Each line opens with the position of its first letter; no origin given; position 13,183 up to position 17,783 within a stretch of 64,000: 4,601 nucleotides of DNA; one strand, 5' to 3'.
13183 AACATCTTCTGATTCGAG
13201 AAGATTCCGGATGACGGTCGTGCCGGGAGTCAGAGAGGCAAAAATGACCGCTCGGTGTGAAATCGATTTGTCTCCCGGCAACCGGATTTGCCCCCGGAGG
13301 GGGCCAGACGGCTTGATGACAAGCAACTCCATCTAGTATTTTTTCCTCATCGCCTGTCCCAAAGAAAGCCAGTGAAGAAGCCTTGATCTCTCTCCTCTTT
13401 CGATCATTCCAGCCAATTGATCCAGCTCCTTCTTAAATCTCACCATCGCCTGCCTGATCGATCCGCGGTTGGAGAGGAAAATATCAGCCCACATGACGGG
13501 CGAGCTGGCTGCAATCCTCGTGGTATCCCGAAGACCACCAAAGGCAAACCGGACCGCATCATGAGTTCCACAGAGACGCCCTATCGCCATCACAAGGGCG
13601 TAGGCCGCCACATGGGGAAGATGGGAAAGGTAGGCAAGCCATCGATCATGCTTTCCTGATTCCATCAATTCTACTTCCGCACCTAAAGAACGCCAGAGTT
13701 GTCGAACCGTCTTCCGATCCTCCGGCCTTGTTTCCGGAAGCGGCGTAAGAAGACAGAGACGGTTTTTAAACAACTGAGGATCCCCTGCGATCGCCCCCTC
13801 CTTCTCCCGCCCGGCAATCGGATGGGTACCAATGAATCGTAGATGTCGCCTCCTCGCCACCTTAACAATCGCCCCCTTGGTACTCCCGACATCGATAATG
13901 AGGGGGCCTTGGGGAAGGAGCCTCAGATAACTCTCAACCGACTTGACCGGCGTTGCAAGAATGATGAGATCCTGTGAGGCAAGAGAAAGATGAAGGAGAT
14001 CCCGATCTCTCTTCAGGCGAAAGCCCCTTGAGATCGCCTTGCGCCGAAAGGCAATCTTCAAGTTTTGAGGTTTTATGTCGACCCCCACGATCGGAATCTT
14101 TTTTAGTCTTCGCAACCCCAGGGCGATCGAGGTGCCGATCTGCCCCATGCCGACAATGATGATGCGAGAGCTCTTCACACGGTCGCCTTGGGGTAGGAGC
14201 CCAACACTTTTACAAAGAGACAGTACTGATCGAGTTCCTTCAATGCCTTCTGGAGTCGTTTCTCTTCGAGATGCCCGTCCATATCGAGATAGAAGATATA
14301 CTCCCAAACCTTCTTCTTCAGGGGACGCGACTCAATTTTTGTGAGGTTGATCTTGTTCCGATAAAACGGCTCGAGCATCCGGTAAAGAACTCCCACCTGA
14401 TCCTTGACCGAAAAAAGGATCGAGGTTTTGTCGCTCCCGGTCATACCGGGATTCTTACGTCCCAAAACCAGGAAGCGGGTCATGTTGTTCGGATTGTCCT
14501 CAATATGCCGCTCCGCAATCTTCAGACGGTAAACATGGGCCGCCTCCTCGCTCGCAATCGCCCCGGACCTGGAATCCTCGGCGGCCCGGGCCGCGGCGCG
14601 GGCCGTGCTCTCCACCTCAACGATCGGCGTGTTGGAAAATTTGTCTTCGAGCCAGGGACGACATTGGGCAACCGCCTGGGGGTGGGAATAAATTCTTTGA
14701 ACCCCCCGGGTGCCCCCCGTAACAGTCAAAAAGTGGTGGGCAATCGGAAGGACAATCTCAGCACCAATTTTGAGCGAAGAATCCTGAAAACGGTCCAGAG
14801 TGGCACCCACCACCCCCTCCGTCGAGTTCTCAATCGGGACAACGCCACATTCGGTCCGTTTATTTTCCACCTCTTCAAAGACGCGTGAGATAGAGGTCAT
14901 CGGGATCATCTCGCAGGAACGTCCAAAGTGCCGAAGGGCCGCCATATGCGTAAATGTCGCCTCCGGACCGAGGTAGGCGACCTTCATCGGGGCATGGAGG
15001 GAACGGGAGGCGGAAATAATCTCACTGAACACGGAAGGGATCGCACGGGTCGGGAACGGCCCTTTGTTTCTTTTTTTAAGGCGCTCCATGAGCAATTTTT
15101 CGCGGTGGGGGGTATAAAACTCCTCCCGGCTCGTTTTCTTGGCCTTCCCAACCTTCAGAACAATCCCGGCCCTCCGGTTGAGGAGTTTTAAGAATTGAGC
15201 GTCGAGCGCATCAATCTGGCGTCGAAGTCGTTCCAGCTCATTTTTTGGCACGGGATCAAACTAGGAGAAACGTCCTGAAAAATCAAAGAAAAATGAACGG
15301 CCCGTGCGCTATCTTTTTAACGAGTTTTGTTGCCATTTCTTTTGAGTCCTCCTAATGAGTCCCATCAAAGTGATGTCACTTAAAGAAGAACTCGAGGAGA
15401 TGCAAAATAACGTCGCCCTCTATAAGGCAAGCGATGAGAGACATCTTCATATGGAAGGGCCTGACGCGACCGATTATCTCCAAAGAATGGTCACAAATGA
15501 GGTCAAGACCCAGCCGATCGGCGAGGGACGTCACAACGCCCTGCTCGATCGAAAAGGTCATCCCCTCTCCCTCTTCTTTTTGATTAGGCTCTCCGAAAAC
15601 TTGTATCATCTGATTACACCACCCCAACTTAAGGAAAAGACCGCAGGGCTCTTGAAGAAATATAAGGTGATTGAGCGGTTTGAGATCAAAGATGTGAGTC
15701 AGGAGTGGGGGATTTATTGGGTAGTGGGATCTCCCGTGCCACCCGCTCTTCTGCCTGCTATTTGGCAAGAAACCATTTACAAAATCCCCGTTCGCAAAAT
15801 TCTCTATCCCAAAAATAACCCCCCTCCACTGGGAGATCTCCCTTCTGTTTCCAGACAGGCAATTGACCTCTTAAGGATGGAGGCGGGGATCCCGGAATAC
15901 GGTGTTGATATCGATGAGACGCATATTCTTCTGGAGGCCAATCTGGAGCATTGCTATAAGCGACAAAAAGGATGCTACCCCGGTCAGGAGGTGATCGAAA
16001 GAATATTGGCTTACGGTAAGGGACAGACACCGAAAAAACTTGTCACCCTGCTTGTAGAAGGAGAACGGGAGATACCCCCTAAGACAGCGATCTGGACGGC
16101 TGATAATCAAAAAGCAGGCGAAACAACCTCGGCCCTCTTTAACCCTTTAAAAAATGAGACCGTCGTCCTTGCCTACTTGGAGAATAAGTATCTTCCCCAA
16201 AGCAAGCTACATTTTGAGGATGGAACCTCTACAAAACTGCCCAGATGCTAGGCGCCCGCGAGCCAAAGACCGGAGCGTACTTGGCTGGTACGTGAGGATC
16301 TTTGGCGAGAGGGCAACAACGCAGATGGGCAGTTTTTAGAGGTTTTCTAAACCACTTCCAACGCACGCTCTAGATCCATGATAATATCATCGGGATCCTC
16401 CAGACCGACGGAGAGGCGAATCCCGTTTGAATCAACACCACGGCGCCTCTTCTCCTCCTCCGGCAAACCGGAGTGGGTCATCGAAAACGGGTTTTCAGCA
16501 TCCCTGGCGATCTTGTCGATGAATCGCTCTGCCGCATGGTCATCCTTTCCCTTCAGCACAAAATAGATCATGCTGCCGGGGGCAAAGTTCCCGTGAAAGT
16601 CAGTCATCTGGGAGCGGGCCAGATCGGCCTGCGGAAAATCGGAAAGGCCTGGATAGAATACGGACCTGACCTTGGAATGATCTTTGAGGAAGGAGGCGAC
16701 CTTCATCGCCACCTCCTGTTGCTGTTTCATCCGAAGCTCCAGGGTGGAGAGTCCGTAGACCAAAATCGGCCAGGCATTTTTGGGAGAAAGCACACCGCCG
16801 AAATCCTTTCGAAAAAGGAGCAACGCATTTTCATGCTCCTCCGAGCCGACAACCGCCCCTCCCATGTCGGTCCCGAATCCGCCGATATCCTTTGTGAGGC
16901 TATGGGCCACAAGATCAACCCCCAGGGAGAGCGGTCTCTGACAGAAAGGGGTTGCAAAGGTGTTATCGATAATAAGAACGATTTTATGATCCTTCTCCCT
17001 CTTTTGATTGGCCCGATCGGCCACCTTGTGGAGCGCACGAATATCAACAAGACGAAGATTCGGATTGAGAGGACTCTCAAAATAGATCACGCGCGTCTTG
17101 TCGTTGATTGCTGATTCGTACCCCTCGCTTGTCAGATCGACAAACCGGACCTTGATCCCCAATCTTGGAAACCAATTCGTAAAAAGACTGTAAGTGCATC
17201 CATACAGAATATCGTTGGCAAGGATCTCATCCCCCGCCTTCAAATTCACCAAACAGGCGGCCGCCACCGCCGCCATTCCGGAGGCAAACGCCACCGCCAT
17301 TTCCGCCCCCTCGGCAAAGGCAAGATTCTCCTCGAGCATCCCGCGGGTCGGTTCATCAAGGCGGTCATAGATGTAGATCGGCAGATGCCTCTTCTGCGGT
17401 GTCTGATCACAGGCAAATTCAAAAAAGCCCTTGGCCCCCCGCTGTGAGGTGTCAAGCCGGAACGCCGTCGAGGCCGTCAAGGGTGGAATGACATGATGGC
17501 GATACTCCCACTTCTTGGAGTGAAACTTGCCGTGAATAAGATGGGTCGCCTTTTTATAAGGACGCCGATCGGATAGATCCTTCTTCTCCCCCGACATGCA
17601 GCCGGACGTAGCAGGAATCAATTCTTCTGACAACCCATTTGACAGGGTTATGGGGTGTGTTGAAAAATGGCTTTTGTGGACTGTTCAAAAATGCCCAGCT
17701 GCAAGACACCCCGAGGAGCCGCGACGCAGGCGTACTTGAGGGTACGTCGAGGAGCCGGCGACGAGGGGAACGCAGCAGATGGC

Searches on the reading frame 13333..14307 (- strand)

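Call 72: search_protein_families(library=pfam, proteins=[window:13333-14307:-], max_evalue=0.00001)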
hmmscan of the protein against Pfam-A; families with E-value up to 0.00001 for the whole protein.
window:13333-14307:- (324 aa): 2 families
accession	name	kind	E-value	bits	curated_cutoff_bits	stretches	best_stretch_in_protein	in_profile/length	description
PF20463.3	PDH_C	-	4.1e-25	88.5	22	1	218-314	3-100/102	Prephenate dehydrogenase, dimerization domain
PF02153.23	PDH_N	-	2.8e-21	76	26.5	1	62-213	2-153/154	Prephenate dehydrogenase, nucleotide-binding domain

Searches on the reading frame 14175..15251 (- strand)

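Call 72: search_protein_families(library=pfam, proteins=[window:14175-15251:-], max_evalue=0.00001)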
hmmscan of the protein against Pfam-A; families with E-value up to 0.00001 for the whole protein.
window:14175-15251:- (358 aa): 3 families
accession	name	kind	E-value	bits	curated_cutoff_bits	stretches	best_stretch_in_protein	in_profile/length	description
PF00800.23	PDT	-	1.5e-62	211.1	25.2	1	91-267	1-180/181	Prephenate dehydratase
PF01817.26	CM_2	-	1.2e-20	73.9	27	1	9-86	1-79/80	Chorismate mutase type II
PF01842.31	ACT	-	2.9e-10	40.2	27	1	276-341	1-65/66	ACT domain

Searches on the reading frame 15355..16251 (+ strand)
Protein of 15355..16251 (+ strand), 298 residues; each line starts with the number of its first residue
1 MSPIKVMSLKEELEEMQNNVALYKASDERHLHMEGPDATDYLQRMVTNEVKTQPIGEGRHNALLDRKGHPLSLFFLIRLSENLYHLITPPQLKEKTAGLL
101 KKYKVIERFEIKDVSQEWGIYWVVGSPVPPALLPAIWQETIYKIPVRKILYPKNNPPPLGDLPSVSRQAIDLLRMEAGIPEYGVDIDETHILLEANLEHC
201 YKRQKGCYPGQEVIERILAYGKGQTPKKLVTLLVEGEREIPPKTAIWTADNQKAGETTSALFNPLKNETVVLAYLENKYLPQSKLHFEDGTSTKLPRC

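Call 72: search_protein_families(library=pfam, proteins=[window:15355-16251:+], max_evalue=0.00001)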
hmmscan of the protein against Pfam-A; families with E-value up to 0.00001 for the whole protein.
window:15355-16251:+ (298 aa): 1 family
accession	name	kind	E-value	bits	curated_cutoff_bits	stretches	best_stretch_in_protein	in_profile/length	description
PF01571.26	GCV_T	-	3e-21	76.2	25.6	1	9-126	29-146/255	Aminomethyltransferase folate-binding domain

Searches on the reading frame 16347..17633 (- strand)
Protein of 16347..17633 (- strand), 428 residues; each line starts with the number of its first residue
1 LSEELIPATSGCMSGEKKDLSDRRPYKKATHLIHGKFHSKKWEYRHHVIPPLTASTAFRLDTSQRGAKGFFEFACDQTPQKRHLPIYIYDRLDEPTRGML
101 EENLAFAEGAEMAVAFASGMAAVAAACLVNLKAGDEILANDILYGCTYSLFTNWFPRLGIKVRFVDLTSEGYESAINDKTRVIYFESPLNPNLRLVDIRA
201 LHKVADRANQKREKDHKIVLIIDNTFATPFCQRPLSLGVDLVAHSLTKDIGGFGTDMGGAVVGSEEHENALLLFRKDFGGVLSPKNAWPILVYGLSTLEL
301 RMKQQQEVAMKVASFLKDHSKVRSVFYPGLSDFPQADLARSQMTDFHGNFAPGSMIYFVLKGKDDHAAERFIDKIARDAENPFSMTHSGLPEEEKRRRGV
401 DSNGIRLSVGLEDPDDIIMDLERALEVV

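Call 73: search_protein_families(library=pfam, proteins=[window:16347-17633:-], max_evalue=0.00001)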
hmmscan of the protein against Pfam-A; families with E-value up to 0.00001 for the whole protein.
window:16347-17633:- (428 aa): 3 families
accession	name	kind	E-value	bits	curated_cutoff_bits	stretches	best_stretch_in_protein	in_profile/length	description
PF01053.26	Cys_Met_Meta_PP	-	3.2e-96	322.6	27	1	30-426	2-381/381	Cys/Met metabolism PLP-dependent enzyme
PF00155.27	Aminotran_1_2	-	6.9e-09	35.8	19.7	1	107-319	62-283/361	Aminotransferase class I and II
PF06838.17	Met_gamma_lyase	-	9.4e-09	34.7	24.2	1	106-267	69-242/405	Methionine gamma-lyase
